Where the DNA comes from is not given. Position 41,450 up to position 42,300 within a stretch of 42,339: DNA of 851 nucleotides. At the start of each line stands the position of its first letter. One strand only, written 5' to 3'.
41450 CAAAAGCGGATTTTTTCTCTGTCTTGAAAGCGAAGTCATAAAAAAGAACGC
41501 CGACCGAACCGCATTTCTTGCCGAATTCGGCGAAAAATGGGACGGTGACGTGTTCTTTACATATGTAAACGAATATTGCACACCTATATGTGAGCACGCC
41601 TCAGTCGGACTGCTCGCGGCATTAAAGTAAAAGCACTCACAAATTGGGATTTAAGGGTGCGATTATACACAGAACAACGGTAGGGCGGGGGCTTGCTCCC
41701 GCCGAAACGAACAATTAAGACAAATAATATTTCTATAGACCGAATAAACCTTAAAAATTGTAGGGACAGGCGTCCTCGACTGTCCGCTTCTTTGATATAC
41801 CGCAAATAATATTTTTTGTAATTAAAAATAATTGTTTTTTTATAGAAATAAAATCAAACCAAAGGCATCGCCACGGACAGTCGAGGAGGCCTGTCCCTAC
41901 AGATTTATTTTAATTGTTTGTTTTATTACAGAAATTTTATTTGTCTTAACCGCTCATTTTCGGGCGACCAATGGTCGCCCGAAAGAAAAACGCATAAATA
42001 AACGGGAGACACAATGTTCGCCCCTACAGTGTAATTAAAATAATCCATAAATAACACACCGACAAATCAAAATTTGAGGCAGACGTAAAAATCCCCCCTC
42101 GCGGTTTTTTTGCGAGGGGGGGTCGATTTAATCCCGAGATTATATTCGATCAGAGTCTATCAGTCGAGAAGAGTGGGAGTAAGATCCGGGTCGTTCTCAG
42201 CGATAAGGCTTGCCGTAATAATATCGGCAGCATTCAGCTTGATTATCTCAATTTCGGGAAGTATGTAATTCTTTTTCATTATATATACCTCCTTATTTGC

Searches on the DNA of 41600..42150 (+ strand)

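Call 48: search_rna_families(source=window, start=41600, end=42150, threshold=evalue, max_evalue=1)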
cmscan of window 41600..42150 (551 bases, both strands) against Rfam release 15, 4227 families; matches with E-value up to 1: 10.
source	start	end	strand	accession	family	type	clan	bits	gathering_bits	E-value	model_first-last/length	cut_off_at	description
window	41751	41914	+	RF04174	MIR4208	Gene; miRNA;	-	40.6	140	8.6e-05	1-191/191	no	MIR4208 microRNA precursor family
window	41755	41905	+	RF04205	MIR2606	Gene; miRNA;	-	40.1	139.7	0.00013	1-165/165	no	MIR2606 microRNA precursor family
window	41755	41905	-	RF04205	MIR2606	Gene; miRNA;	-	39.5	139.7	0.00017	1-165/165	no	MIR2606 microRNA precursor family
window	41756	41904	+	RF04128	MIR8562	Gene; miRNA;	-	33.7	211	0.00021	1-242/242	no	MIR8562 microRNA precursor family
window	41740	41916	-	RF04150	MIR2655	Gene; miRNA;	-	29.6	122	0.014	1-267/267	no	MIR2655 microRNA precursor family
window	41745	41915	+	RF02625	WsnRNA46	Gene; sRNA;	-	29.5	65.3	0.00062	1-151/151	no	Wolbachia sRNA 46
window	41751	41913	-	RF04128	MIR8562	Gene; miRNA;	-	27.1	211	0.0061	1-242/242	no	MIR8562 microRNA precursor family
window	41763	41895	-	RF04118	MIR9481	Gene; miRNA;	-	25.2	130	0.0055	1-135/135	no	MIR9481 microRNA precursor family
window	41905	42001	-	RF01005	MIR530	Gene; miRNA;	-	18.5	85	0.66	35-140/172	no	MIR530 microRNA precursor family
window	41809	41959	-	RF02546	LSU_trypano_mito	Gene; rRNA;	CL00112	17.8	60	0.12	187-561/561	no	Trypanosomatid mitochondrial large subunit ribosomal RNA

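Call 67: search_dna_similar(query=window:41637-42079:+, collection=plasmids, mode=distant, max_evalue=0.001, max_rows=10)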
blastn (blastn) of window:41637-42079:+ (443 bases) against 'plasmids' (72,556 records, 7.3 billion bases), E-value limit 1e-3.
No match.
